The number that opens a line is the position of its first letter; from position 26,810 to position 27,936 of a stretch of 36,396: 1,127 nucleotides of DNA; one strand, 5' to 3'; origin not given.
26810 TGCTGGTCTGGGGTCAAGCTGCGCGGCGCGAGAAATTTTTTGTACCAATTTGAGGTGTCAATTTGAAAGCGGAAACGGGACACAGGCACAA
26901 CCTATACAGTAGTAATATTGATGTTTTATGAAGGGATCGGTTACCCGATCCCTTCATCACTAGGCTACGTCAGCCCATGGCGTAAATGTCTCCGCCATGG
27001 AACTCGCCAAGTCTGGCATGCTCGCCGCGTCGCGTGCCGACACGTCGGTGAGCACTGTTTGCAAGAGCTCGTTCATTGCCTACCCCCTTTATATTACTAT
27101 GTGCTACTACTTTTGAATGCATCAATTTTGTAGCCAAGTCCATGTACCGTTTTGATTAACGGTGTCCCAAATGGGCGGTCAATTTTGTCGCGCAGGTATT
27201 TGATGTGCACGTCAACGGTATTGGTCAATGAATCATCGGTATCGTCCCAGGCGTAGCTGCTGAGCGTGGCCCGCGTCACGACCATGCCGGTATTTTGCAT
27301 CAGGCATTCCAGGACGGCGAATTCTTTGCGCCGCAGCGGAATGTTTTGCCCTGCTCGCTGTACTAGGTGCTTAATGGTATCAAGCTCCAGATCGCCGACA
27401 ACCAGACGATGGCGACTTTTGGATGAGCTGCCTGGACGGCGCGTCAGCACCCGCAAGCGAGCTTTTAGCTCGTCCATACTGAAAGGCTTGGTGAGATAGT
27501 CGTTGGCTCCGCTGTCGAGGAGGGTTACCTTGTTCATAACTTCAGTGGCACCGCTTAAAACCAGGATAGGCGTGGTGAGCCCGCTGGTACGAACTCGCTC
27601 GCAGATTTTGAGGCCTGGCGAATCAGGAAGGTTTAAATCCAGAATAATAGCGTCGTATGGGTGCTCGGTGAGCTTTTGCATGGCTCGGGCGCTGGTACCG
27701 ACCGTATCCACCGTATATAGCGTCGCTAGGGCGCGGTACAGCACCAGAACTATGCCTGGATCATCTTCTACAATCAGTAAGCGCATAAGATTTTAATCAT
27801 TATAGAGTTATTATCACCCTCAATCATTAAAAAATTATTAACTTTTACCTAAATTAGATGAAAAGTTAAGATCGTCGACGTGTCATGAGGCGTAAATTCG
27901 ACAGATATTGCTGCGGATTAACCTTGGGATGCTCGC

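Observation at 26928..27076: Hidden 38-aa ORF plus perfect hairpin between response regulator and kinase: a candidate pheromone or precursor peptide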

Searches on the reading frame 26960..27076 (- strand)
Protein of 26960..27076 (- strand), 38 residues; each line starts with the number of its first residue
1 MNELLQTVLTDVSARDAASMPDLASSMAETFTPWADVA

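Call 5: search_protein_families(library=pfam, proteins=[window:26960-27076:-], max_evalue=0.01)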
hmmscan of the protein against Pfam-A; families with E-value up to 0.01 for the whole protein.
window:26960-27076:- (38 aa): 0 families

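Call 22: find_related_loci(query=A1, collection=genome_contigs, flank=7000)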
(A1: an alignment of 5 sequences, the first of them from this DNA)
Query A1 (38 aa) in genome_contigs; peptide patterns used: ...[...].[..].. (x = any residue, [..] = any of these).
45 stretches matched a pattern; 2 encode a relative of the query (tblastn E <= 1e-3); 2 distinct loci.
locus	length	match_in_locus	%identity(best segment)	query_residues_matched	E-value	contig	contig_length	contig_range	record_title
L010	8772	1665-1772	78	1-36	1e-15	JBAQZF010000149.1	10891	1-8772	MAG: Candidatus Saccharimonadales bacterium isolate MFD03300_ilm_asm_bin1 k127_28996, whole genome shotgun sequence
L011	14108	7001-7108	67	1-36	2e-13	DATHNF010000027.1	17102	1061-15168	MAG TPA_asm: Verrucomicrobiia bacterium isolate SMAG_U12651 k141_2501265, whole genome shotgun sequence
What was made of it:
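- Tried and rejected: Repeating it with the peptide alignment found only the two loci already known (call 22).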

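Call 23: find_related_loci(query=A1, collection=metagenome_contigs, flank=7000)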
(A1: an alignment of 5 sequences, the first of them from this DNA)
Query A1 (38 aa) in metagenome_contigs; peptide patterns used: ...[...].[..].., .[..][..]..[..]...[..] (x = any residue, [..] = any of these).
151 stretches matched a pattern; 8 encode a relative of the query (tblastn E <= 1e-3); 8 distinct loci.
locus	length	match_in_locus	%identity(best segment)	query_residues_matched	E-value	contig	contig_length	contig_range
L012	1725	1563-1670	69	1-36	7e-14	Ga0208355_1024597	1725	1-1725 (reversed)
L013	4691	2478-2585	67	1-36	4e-13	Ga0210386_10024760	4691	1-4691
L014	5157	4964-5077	45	1-38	1e-8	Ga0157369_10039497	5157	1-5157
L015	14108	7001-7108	50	1-36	1e-8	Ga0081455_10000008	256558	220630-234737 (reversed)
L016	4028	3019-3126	42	1-36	2e-7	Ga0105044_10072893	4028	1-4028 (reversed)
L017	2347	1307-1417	49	1-37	3e-7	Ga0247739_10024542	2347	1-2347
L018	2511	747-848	41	1-34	1e-6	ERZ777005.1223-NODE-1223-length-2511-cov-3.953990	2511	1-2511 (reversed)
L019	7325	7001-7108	44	1-36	7e-6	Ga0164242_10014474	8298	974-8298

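Call 32: search_protein_families(library=ncbifam, proteins=[window:26960-27076:-], max_evalue=1)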
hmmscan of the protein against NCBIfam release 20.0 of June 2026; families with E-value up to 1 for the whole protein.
window:26960-27076:- (38 aa): 0 families

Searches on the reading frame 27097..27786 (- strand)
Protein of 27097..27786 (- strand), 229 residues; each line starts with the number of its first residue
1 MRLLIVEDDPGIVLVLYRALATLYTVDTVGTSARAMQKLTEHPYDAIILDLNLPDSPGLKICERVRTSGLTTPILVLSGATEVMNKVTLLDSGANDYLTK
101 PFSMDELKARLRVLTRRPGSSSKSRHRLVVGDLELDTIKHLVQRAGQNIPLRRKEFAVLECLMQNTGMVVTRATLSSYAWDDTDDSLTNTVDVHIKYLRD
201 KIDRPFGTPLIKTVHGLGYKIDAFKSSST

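Call 5: search_protein_families(library=pfam, proteins=[window:27097-27786:-], max_evalue=0.01)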
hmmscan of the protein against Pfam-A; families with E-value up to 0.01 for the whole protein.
window:27097-27786:- (229 aa): 2 families
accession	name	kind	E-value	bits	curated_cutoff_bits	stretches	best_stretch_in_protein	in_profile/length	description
PF00072.30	Response_reg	-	3.7e-24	85.5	30.2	1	4-111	2-110/111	Response regulator receiver domain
PF00486.34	Trans_reg_C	-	1.3e-23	83.3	26.2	1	146-220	1-76/77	Transcriptional regulatory protein, C terminal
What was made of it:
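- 27097..27786 (-): OmpR/PhoB-type response regulator, 229 aa. Pfam Response_reg plus Trans_reg_C (call 5).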

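Call 32: search_protein_families(library=ncbifam, proteins=[window:27097-27786:-], max_evalue=1)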
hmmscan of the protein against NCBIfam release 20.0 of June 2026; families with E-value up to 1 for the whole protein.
window:27097-27786:- (229 aa): 101 families (the best 25 are shown)
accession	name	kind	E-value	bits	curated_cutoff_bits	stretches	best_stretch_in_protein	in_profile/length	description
TIGR01387.1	cztR_silR_copR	subfamily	7.4e-52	176.1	279.2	1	4-220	2-217/218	heavy metal response regulator transcription factor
NF007928.2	PRK10643.1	equivalog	1e-49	169.1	330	1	1-220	1-215/216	two-component system response regulator PmrA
NF041734.1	resp_reg_RppA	equivalog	1.3e-48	165.3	250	1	1-222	1-228/229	two-component system response regulator RppA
NF008567.0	PRK11517.1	equivalog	3.6e-43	147.5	353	1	1-225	1-222/223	response regulator transcription factor HprR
NF007346.1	PRK09836.1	equivalog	3.8e-43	147.9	420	1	1-222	1-222/227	copper/silver response regulator transcription factor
TIGR02154.1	PhoB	equivalog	5.3e-43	146.9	296.2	1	2-222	4-226/226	phosphate regulon transcriptional regulator PhoB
NF007663.1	PRK10336.1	equivalog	3e-42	144.9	345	1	1-221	1-216/219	quorum sensing response regulator transcription factor QseB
NF008296.0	PRK11083.1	equivalog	6.7e-42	143.4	273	1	2-222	5-226/228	two-component system response regulator CreB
NF040689.1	MtrAB_MtrA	equivalog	1.6e-41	142.1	300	1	3-221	1-218/219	MtrAB system response regulator MtrA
NF045944.1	ResRegRpaBCyano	equivalog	5.9e-41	140.3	330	1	4-221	1-227/229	response regulator transcription factor RpaB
NF045991.1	RespRegCtrARhodob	equivalog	1.3e-40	139.5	350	1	1-221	1-221/224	response regulator transcription factor CtrA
NF041733.1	resp_reg_CseB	equivalog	2.5e-39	135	350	1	2-221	2-226/228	two-component system response regulator CseB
NF012023.0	PRK15479.1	equivalog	1.2e-38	132.9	337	1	1-224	1-220/224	transcriptional regulator TctD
NF033118.1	vanR-O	exception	4.9e-38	130.9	505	1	1-223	4-222/233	vancomycin resistance response regulator transcription factor VanR-O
NF007005.1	PRK09468.1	equivalog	1.4e-35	122.9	331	1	2-219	5-229/237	osmolarity response regulator transcription factor OmpR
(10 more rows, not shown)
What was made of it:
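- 27097..27786 (-): NCBIfam places it in OmpR-family models (call 32).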
